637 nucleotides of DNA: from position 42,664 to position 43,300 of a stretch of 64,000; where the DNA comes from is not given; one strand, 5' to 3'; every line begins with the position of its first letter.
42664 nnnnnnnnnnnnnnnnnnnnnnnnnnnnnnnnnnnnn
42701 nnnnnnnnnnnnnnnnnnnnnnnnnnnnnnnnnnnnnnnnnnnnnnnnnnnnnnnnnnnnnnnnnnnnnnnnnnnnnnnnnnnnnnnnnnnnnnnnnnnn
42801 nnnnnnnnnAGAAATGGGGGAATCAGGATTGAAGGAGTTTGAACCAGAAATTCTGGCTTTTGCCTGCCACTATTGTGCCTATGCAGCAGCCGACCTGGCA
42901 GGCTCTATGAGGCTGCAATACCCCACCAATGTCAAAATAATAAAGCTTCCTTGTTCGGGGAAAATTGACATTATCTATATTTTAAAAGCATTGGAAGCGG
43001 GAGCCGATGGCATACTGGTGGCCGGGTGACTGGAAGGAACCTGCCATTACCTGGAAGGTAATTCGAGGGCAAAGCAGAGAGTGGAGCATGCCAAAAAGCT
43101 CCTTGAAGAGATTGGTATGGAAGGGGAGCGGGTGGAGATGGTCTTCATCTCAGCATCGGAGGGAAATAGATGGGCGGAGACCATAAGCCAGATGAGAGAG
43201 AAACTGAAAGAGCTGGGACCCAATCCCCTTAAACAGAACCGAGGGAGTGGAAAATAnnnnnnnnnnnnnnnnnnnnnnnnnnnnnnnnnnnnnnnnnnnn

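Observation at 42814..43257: Selenocysteine-containing MvhD paralog: in-frame UGA with downstream hairpin, next to a Cys-containing copy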

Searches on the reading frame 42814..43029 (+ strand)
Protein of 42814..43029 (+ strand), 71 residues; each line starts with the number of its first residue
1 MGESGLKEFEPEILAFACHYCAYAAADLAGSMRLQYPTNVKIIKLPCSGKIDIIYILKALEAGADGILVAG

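Call 25: find_encoding_contigs(protein=window:42814-43029:+, flank=10000, max_places=6)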
Protein window:42814-43029:+ (71 aa): 1 contig read that carries it; 1 place shown.
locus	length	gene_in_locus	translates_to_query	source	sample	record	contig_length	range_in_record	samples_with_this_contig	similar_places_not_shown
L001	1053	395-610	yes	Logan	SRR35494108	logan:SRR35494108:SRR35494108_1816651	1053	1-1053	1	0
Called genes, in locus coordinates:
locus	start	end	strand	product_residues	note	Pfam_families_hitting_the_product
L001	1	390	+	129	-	?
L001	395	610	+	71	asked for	PF02662:FlpD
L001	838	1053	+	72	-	?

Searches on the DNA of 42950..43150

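Call 16: search_rna_families(source=window, start=42950, end=43150, threshold=evalue, max_evalue=10)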
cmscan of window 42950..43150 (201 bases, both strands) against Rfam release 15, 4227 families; matches with E-value up to 10: 1.
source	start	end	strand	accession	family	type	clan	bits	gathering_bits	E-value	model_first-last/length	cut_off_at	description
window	42983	43088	-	RF02177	SMCR2_1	Gene; lncRNA;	-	9.8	50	8.6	1-159/159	no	Smith-Magenis syndrome chromosome region, candidate 2 conserved region 1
